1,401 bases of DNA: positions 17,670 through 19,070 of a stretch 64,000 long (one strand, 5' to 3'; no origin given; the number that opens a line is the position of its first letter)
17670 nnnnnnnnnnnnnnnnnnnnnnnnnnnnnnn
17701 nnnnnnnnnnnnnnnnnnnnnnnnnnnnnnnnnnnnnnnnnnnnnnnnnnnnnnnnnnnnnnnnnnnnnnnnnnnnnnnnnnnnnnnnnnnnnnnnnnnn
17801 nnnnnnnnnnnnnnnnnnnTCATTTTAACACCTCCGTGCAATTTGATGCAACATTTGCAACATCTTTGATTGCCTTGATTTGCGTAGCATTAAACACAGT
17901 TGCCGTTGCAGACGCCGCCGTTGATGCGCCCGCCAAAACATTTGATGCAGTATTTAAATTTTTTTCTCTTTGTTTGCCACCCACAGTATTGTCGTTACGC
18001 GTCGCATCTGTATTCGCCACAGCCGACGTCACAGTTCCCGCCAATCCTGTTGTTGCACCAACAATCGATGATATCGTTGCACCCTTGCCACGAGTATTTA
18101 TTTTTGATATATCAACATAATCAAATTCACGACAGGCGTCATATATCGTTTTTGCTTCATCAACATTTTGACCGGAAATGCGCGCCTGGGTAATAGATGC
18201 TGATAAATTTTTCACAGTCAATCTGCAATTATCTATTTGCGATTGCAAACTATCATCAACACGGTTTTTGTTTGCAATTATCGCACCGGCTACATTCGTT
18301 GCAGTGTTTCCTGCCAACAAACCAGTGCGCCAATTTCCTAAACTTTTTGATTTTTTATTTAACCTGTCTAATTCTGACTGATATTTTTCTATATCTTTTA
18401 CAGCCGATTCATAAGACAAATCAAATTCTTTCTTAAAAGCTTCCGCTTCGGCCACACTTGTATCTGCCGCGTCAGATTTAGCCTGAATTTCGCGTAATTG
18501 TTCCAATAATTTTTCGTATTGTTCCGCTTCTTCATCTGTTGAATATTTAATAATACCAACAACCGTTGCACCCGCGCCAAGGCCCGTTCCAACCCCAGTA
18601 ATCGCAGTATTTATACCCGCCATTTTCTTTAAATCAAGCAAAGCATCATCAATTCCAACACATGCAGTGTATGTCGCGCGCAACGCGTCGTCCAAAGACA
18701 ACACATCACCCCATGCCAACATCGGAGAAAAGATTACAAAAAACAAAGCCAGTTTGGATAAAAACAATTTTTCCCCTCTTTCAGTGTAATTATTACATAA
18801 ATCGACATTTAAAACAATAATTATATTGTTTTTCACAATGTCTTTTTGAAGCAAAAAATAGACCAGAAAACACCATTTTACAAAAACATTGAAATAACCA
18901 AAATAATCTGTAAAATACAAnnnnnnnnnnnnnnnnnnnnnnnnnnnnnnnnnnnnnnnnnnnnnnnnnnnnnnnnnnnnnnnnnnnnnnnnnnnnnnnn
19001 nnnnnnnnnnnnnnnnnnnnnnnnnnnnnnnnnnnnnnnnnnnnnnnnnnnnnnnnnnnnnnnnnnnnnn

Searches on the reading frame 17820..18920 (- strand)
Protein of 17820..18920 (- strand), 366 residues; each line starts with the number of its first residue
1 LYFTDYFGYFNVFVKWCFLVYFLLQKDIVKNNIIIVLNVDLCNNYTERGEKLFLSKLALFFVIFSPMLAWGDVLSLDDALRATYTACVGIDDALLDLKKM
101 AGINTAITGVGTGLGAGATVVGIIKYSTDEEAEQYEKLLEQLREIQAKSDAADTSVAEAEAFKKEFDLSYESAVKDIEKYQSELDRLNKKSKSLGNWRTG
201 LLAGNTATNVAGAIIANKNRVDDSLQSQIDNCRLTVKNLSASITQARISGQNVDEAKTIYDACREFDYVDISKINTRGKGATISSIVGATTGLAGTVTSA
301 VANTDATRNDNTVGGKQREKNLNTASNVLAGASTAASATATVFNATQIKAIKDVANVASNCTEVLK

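Call 62: search_protein_families(library=pfam, proteins=[window:17820-18920:-], max_evalue=0.001)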
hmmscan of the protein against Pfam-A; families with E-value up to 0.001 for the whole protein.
window:17820-18920:- (366 aa): 1 family
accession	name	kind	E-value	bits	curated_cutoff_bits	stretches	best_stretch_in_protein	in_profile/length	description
PF08397.16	IMD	-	0.00099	19.1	26.2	1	77-193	23-134/219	IRSp53/MIM homology domain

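Call 67: search_protein_families(library=ncbifam, proteins=[window:17820-18920:-], max_evalue=0.01)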
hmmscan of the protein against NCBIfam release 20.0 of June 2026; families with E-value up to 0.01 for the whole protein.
window:17820-18920:- (366 aa): 1 family
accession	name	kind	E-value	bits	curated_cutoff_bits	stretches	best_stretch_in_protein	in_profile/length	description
TIGR04527.1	mycoplas_twoTM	subfamily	8.2e-07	29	125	1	105-348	11-209/248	MG_279/MG_280 family protein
